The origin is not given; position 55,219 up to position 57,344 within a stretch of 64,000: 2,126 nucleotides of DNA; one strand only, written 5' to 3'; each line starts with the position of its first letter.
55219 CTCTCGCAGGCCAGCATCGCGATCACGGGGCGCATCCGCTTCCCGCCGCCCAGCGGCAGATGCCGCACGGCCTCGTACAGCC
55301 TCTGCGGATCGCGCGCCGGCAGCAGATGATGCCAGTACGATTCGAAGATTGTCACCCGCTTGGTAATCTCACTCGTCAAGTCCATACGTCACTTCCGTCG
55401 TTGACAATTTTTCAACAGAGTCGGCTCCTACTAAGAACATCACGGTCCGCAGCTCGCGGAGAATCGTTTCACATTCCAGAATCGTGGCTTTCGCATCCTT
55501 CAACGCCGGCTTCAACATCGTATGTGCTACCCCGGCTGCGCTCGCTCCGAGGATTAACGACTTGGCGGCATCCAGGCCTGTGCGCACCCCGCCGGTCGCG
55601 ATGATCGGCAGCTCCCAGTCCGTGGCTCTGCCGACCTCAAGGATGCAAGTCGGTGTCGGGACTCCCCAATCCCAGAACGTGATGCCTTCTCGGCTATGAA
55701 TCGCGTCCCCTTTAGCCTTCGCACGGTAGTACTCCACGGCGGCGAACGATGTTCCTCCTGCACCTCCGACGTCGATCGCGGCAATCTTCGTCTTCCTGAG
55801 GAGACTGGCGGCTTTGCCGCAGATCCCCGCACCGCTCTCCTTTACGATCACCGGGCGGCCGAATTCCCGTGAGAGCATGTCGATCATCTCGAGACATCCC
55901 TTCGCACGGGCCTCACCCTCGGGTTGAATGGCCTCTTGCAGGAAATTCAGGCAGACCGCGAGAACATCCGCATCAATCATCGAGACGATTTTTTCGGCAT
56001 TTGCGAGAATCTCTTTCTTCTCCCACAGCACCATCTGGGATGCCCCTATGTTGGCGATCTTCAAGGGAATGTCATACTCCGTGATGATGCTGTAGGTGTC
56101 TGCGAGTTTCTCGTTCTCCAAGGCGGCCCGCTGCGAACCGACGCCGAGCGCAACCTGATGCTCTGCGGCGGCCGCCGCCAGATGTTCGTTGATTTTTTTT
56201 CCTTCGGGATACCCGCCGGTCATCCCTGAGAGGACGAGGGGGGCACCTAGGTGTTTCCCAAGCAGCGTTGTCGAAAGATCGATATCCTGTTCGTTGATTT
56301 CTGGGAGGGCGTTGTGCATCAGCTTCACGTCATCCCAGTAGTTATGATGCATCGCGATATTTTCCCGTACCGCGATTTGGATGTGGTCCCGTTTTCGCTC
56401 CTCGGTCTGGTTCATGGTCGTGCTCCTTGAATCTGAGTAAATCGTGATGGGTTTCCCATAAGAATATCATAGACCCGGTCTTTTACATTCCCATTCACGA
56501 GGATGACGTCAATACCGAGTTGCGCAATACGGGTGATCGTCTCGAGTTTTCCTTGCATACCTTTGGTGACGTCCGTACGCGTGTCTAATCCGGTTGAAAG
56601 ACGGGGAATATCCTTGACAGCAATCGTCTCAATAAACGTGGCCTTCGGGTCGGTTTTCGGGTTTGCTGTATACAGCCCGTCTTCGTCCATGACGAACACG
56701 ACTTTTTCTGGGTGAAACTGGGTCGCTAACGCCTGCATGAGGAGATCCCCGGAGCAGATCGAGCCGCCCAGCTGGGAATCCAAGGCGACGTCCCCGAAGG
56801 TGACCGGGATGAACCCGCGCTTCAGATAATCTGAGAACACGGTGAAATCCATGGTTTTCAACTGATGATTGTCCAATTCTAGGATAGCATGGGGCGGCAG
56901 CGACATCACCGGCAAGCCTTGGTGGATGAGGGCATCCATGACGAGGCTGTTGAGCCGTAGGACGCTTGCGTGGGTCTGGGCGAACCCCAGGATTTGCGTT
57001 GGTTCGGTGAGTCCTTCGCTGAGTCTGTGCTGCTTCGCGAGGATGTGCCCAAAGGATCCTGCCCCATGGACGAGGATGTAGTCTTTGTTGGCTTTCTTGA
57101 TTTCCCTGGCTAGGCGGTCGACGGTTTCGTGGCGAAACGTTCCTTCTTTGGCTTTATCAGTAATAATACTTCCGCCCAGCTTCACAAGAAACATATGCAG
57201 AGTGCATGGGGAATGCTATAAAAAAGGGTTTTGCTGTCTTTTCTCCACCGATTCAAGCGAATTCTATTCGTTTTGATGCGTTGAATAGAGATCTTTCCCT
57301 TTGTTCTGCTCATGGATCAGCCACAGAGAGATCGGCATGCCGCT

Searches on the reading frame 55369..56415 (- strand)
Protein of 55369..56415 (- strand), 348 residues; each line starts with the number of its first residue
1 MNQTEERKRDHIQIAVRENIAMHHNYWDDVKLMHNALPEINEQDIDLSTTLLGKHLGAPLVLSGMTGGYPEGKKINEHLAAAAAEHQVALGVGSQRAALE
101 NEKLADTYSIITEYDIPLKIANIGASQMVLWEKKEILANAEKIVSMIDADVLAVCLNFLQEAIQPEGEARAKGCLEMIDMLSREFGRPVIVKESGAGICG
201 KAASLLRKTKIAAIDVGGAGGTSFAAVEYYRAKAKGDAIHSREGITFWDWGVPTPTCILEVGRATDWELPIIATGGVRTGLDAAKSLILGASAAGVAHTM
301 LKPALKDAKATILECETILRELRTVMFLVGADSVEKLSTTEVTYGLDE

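Call 81: search_protein_families(library=pfam, proteins=[window:55369-56415:-], max_evalue=0.00001)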
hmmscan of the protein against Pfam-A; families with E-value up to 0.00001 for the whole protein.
window:55369-56415:- (348 aa): 1 family
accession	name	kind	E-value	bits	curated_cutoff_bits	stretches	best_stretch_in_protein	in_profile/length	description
PF01070.24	FMN_dh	-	9.7e-18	64.7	24.9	1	175-340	207-346/350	FMN-dependent dehydrogenase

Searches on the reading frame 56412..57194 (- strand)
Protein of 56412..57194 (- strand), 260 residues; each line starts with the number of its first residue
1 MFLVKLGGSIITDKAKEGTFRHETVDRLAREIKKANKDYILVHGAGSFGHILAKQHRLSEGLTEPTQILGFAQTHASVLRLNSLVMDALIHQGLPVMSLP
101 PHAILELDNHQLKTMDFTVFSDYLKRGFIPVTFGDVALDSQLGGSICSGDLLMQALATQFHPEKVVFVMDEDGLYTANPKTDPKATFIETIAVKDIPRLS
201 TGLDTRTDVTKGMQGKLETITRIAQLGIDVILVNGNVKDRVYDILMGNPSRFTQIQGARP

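Call 81: search_protein_families(library=pfam, proteins=[window:56412-57194:-], max_evalue=0.00001)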
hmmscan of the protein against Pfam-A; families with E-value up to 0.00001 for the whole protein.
window:56412-57194:- (260 aa): 1 family
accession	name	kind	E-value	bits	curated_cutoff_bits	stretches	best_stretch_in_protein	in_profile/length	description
PF00696.33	AA_kinase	-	5.3e-39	134.8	24.9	1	2-234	3-234/234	Amino acid kinase family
